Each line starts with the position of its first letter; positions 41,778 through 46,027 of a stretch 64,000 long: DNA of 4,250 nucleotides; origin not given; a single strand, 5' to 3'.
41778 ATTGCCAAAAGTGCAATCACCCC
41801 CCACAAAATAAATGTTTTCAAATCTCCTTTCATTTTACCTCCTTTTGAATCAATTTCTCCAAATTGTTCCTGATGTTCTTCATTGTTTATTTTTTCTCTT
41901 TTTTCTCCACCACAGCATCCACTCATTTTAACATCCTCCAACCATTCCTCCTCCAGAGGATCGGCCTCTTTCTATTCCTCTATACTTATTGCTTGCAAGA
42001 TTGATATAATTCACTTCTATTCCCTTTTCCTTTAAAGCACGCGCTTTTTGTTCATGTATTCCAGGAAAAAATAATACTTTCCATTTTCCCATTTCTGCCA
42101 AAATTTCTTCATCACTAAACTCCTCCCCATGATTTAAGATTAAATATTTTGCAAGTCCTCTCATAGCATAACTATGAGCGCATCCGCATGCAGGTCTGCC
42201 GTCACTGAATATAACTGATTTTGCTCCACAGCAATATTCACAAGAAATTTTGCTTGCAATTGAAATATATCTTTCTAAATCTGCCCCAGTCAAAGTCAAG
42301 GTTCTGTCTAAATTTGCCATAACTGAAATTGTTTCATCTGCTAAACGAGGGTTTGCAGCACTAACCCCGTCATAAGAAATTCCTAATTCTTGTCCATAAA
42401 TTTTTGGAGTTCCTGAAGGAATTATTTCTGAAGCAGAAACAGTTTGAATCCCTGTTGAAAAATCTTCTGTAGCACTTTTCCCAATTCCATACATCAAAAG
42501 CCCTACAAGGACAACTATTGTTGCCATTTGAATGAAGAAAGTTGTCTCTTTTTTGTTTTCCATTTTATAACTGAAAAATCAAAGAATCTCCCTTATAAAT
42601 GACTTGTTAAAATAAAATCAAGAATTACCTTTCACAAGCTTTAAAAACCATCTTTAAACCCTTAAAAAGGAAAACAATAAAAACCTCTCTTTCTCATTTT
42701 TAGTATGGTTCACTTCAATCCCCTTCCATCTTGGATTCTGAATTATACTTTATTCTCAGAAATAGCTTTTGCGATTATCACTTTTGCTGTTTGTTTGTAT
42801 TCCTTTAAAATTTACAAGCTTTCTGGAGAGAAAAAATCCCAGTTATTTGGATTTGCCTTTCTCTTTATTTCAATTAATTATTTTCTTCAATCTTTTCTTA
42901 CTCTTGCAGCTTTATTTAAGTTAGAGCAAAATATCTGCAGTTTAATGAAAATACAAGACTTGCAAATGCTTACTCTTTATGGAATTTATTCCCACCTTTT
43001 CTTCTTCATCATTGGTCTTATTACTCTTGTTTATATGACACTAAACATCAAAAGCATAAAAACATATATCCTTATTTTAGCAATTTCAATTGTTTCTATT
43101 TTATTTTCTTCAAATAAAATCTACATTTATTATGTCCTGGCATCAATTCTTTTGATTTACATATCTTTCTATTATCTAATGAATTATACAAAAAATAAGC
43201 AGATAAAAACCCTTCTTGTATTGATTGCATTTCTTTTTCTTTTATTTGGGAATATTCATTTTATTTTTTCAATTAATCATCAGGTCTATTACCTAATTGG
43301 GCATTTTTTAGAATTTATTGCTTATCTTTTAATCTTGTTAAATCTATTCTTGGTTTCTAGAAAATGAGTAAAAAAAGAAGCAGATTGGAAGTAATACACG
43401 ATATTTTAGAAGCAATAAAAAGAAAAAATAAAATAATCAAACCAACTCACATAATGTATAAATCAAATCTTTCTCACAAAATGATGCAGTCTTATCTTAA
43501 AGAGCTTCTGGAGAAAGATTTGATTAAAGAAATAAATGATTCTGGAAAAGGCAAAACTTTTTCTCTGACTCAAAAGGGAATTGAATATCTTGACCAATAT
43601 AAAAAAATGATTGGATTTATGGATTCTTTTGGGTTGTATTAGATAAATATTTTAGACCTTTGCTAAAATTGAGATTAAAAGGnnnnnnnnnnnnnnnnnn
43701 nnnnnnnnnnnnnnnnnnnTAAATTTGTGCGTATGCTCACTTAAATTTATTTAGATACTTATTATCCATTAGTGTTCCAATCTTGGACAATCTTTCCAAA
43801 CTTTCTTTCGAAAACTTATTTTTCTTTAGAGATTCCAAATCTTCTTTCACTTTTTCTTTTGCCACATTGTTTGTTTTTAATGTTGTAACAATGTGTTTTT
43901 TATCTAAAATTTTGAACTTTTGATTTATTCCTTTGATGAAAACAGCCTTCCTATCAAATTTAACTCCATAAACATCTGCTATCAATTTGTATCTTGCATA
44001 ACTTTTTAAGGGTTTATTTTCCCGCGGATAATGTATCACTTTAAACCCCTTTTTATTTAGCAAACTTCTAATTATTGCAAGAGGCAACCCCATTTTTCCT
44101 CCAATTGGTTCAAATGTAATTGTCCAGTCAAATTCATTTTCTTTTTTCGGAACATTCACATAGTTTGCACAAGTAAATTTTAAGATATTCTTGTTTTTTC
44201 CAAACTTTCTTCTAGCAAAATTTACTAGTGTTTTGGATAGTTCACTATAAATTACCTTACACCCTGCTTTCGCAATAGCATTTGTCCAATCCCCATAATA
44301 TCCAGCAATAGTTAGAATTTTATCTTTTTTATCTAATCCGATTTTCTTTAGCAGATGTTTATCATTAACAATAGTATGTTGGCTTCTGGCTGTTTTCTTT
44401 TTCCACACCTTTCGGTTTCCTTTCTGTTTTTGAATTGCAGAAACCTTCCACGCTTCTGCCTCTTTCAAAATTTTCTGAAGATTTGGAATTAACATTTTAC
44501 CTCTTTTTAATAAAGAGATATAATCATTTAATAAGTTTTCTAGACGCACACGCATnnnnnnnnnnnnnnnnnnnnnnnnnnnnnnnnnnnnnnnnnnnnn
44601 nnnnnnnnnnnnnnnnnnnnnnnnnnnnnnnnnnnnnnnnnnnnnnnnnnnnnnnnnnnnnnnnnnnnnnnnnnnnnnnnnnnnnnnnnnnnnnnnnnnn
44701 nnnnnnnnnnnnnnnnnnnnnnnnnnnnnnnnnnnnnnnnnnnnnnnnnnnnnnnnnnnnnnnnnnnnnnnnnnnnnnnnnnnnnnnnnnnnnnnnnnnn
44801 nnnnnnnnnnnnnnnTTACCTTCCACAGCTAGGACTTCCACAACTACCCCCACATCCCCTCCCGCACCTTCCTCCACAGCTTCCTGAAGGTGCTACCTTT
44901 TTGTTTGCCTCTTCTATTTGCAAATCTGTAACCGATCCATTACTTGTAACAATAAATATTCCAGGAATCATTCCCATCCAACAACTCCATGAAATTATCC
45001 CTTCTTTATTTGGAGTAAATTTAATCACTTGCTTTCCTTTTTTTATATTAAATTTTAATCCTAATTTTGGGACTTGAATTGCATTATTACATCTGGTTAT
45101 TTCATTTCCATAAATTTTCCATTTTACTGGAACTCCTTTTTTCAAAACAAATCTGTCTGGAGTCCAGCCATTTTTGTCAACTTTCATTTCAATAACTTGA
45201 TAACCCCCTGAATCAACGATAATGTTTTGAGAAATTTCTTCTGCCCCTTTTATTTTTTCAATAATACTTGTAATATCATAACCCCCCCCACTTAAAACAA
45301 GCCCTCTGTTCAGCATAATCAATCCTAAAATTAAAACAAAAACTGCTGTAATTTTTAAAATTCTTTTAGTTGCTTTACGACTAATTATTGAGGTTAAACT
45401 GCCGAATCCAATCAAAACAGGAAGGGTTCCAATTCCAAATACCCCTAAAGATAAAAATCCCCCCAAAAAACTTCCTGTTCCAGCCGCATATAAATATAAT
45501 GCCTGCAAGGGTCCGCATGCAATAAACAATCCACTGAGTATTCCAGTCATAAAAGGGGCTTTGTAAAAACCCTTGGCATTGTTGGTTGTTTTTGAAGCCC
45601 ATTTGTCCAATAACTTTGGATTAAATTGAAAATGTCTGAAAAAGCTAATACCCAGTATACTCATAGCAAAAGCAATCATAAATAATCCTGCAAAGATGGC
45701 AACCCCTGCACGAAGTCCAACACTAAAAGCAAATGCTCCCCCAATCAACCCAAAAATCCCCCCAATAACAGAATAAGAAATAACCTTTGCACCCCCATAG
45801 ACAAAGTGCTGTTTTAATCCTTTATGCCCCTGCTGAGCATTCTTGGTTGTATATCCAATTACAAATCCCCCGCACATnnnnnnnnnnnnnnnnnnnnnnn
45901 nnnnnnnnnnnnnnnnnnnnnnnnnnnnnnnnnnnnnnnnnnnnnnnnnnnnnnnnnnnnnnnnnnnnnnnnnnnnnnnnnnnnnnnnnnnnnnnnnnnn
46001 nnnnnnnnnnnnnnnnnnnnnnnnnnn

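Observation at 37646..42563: Ten overlapping genes for Cys-motif membrane and secreted proteins: candidate undescribed extracytoplasmic thiol/copper-handling system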

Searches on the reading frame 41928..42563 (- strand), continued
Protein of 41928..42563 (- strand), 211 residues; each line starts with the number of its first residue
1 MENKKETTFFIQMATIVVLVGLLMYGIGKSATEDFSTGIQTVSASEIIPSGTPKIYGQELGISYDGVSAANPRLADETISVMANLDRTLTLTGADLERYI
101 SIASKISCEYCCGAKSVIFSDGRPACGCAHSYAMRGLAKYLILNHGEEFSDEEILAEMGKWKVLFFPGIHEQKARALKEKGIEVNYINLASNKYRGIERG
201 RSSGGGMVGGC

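Call 51: find_encoding_contigs(protein=P0361, flank=8000, max_places=1)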
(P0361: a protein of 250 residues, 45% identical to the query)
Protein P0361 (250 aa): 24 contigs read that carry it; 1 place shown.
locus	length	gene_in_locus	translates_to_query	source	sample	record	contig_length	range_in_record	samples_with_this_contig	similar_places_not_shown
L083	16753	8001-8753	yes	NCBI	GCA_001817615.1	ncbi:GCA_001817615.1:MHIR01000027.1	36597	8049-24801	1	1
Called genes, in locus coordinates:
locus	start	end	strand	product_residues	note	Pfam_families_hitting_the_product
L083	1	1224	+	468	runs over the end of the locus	PF03951:Gln-synt_N, PF00120:Gln-synt_C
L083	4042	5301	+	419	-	PF05221:AdoHcyase, PF02826:2-Hacid_dh_C, PF00670:AdoHcyase_NAD, PF07991:KARI_N (weak)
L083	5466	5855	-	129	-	-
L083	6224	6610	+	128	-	PF03965:Penicillinase_R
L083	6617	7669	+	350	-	PF05569:Peptidase_M56, PF01435:Peptidase_M48 (weak)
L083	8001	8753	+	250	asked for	-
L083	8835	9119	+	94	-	-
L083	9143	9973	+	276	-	-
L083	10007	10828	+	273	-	PF07610:DUF1573, PF22544:HYDIN_VesB_CFA65-like_Ig (faint)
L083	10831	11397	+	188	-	-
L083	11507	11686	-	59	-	-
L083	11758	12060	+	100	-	PF11666:DUF2933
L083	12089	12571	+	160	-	PF07610:DUF1573, PF22544:HYDIN_VesB_CFA65-like_Ig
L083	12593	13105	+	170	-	PF22544:HYDIN_VesB_CFA65-like_Ig, PF07610:DUF1573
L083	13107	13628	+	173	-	-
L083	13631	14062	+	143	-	-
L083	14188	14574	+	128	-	-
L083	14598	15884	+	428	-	-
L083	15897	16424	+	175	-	-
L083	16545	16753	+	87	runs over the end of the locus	PF02583:Trns_repr_metal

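Call 52: find_encoding_contigs(protein=P0376, flank=8000, max_places=1)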
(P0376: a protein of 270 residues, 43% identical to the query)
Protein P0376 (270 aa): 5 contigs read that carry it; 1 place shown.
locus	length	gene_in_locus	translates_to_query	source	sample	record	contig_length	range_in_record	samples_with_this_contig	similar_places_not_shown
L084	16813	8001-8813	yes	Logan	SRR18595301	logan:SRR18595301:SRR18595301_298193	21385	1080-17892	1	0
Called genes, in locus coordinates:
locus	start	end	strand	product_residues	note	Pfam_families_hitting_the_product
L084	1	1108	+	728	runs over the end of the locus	?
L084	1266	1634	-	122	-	-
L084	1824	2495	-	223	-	PF00005:ABC_tran, PF02463:SMC_N (faint)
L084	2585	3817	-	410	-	PF02687:FtsX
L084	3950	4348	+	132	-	-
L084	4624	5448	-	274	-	PF02811:PHP (weak)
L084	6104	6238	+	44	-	-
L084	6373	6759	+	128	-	PF03965:Penicillinase_R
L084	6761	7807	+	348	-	PF05569:Peptidase_M56, PF01435:Peptidase_M48 (weak)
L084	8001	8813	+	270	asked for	-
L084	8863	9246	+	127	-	-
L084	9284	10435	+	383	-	PF13192:Thioredoxin_3 (faint)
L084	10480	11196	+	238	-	PF07610:DUF1573, PF22544:HYDIN_VesB_CFA65-like_Ig, PF13473:Cupredoxin_1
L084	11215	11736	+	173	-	PF22544:HYDIN_VesB_CFA65-like_Ig (faint), PF07610:DUF1573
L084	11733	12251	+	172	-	-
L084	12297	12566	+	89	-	-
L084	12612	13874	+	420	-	-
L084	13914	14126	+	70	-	PF04945:YHS, PF08394:Arc_trans_TRASH (weak)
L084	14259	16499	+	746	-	PF19335:HMBD, PF00122:E1-E2_ATPase, PF00702:Hydrolase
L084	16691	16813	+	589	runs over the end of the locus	PF00403:HMA, PF13386:DsbD_2, PF13473:Cupredoxin_1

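Call 53: find_encoding_contigs(protein=P0346, flank=8000, max_places=1)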
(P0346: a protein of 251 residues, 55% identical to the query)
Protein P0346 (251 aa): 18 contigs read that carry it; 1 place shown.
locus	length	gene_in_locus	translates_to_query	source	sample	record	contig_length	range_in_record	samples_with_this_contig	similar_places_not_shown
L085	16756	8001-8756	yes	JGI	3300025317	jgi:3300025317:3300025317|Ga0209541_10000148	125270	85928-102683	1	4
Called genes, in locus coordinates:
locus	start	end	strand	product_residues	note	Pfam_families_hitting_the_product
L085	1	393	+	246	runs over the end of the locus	PF13098:Thioredoxin_2 (faint), PF13462:Thioredoxin_4, PF01323:DSBA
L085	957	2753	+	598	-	PF01807:Zn_ribbon_DnaG, PF08275:DNAG_N, PF01751:Toprim, PF13155:Toprim_2, PF13362:Toprim_3 (weak), PF13662:Toprim_4, PF10410:DnaB_bind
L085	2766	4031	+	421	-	PF03979:Sigma70_r1_1 (weak), PF00140:Sigma70_r1_2, PF04542:Sigma70_r2, PF04539:Sigma70_r3, PF04545:Sigma70_r4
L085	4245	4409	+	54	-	-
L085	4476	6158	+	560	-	PF00800:PDT, PF02153:PDH_N, PF20463:PDH_C, PF22629:ACT_AHAS_ss (weak)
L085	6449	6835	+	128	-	PF03965:Penicillinase_R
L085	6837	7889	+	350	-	PF05569:Peptidase_M56, PF01435:Peptidase_M48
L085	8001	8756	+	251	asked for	-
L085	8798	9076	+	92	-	-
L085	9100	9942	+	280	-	PF14595:Thioredoxin_9 (weak), PF13192:Thioredoxin_3 (faint)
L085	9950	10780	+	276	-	PF22544:HYDIN_VesB_CFA65-like_Ig (faint), PF07610:DUF1573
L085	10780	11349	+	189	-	-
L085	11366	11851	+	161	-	PF22544:HYDIN_VesB_CFA65-like_Ig, PF07610:DUF1573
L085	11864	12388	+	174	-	PF22544:HYDIN_VesB_CFA65-like_Ig (weak), PF07610:DUF1573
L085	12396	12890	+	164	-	-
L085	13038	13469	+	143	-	-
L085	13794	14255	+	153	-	-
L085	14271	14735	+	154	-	-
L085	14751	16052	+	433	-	PF11139:SfLAP (weak)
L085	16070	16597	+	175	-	-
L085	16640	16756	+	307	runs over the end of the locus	PF13473:Cupredoxin_1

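Call 58: search_protein_families(library=pfam, proteins=[L085:14751-16052:+, L085:13038-13469:+, L085:13794-14255:+, L085:9950-10780:+, L085:9091-9942:+, L085:6732-7889:+, L085:16070-16597:+, L085:12396-12890:+, L085:14271-14735:+, L085:10780-11349:+], max_evalue=1)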
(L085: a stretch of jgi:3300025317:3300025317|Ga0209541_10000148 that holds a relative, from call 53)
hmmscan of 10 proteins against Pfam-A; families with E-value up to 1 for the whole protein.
L085:14751-16052:+ (433 aa): 4 families
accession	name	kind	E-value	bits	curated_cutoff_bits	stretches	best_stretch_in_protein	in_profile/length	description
PF11139.14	SfLAP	-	7.5e-06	26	35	1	219-429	3-208/213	Sap, sulfolipid-1-addressing protein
PF10911.13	T7-like_Y65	-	0.032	14.4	25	0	182-228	19-63/77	Bacteriophage T7-like gene 6.5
PF23605.1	FKS1_dom2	-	0.29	11.5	27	0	384-432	95-143/174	1,3-beta-glucan synthase component FKS1, second domain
PF07116.16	DUF1372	-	0.32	11.7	25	0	380-417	5-42/98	Protein of unknown function (DUF1372)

L085:13038-13469:+ (143 aa): 0 families

L085:13794-14255:+ (153 aa): 1 family
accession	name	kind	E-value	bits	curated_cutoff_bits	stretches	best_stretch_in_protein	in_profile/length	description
PF17790.7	MG1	-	0.05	14.3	23.6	1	62-121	33-95/101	Macroglobulin domain MG1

L085:9950-10780:+ (276 aa): 2 families
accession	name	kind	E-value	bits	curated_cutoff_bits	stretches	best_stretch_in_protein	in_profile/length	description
PF07610.17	DUF1573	-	7.9e-15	55.1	26.1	2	148-195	2-48/98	Protein of unknown function (DUF1573)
PF22544.2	HYDIN_VesB_CFA65-like_Ig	-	1.9e-07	31.7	25.5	2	145-193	1-50/100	HYDIN/CFA65/VesB-like, Ig-like domain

L085:9091-9942:+ (283 aa): 7 families
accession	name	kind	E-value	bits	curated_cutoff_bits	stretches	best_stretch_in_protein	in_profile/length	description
PF14595.12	Thioredoxin_9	-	1.5e-06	28.5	25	1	50-124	33-106/129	Thioredoxin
PF13192.12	Thioredoxin_3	-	4.8e-06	27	24.8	1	64-125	4-59/76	Thioredoxin domain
PF13098.12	Thioredoxin_2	-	0.00019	22.2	27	1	65-123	11-83/104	Thioredoxin-like domain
PF00085.26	Thioredoxin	-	0.001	19.5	23.5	1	69-127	28-84/103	Thioredoxin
PF04616.20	Glyco_hydro_43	-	0.013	15.3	32.2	1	118-193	159-233/288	Glycosyl hydrolases family 43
PF00462.30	Glutaredoxin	-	0.038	14.6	22.9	1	64-124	2-58/60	Glutaredoxin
PF13462.12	Thioredoxin_4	-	0.14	12.7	23.2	0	86-127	111-151/165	Thioredoxin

L085:6732-7889:+ (385 aa): 3 families
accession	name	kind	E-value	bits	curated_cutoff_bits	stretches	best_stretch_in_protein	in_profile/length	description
PF05569.17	Peptidase_M56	-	1.1e-13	51.5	31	1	109-256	102-250/296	BlaR1 peptidase M56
PF01435.24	Peptidase_M48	-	1.5e-09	38.3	20.3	1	151-231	11-98/186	Peptidase family M48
PF10263.15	SprT-like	-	0.014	15.7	25.6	1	183-213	45-75/108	SprT-like family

L085:16070-16597:+ (175 aa): 4 families
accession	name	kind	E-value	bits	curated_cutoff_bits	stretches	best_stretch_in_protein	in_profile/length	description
PF07719.23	TPR_2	-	0.019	15.5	27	1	100-124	7-31/34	Tetratricopeptide repeat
PF13424.12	TPR_12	-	0.073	13.7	30.1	1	97-124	48-75/77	Tetratricopeptide repeat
PF22128.2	Alp7A_like_C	-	0.18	12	22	1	8-80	36-106/156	Alp7A C-terminal domain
PF25345.1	PH_EXO84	-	0.63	10.1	27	1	23-80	118-175/180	PH domain found in exocyst complex component Exo84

L085:12396-12890:+ (164 aa): 1 family
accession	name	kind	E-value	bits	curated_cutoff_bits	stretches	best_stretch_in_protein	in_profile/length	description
PF03600.22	CitMHS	-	0.46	10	31.9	1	2-125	108-194/336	Citrate transporter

L085:14271-14735:+ (154 aa): 4 families
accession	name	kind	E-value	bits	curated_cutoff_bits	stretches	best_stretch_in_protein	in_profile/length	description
PF13567.11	DUF4131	-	0.067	13.3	31.6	0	102-147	8-55/165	Domain of unknown function (DUF4131)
PF20563.3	DUF6773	-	0.34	11.2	27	1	7-71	80-140/163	Family of unknown function (DUF6773)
PF12420.13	DUF3671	-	0.68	9.8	34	1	99-145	162-214/223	Fam-L, Fam-M like protein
PF02687.27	FtsX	-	0.78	10.2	25.5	0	101-138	29-66/120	FtsX-like permease C-terminal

L085:10780-11349:+ (189 aa): 0 families

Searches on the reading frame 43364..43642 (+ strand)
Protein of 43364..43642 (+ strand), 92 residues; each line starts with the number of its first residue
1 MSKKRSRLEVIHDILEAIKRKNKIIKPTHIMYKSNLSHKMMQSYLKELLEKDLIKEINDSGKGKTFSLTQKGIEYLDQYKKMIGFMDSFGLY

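Call 47: search_protein_families(library=pfam, proteins=[window:43364-43642:+], max_evalue=0.01)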
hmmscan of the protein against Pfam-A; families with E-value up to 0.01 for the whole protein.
window:43364-43642:+ (92 aa): 7 families
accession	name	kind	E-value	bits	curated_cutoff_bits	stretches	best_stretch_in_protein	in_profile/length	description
PF14947.12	HTH_45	-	2.4e-21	76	25.5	1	4-83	1-73/77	Winged helix-turn-helix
PF14277.12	DUF4364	-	8.6e-05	22.8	26.9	1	31-83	26-77/162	Domain of unknown function (DUF4364)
PF24409.1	wHTH-PRTase_assc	-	0.0011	19.4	27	1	14-81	3-60/83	wHTH-PRTase associated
PF09202.17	Rio2_N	-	0.0027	18.4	27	1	15-76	15-74/82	Rio2, N-terminal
PF10711.15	DUF2513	-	0.0076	17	29.6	1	9-80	5-82/100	Hypothetical protein (DUF2513)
PF03297.21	Ribosomal_S25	-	0.0085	16.7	28.8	0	20-62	52-94/101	S25 ribosomal protein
PF21984.2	DnaD_N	-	0.0097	16.5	27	0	8-59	19-70/101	DnaD N-terminal domain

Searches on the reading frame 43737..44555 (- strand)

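Call 77: search_protein_families(library=pfam, proteins=[window:43737-44555:-], max_evalue=0.00001)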
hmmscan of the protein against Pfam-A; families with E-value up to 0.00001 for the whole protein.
window:43737-44555:- (272 aa): 1 family
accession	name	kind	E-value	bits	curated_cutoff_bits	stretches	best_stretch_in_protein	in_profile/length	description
PF13649.12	Methyltransf_25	-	5.9e-06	27.3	27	0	80-148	1-71/97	Methyltransferase domain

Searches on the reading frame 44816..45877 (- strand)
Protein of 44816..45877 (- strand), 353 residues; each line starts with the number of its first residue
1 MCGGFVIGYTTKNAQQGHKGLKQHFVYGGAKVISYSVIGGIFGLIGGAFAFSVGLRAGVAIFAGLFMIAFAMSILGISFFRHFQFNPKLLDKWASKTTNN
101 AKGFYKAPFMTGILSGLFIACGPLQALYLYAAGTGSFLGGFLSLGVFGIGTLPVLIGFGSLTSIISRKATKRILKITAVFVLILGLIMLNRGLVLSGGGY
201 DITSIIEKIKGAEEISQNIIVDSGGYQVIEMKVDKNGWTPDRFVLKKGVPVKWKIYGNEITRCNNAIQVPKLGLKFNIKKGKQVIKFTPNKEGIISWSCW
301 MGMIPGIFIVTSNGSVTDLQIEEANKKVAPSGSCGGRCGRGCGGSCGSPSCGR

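Call 77: search_protein_families(library=pfam, proteins=[window:44816-45877:-], max_evalue=0.00001)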
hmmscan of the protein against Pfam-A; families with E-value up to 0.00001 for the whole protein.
window:44816-45877:- (353 aa): 2 families
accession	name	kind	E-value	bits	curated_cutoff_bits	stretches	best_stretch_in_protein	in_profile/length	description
PF13386.12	DsbD_2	-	3.9e-33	115.5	24.9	1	1-186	16-198/199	Cytochrome C biogenesis protein transmembrane region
PF02683.22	DsbD_TM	-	5.8e-09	36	27.1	1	14-189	38-215/219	Cytochrome C biogenesis protein transmembrane domain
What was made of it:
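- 44816..46270 (-): Upstream island member: an HMA + DsbD_2 + cupredoxin-like protein with a Cys-rich tail. In this window it is split by one in-frame TAA at 45971-45973. DsbD_2 at 3.9e-33 (call 77).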
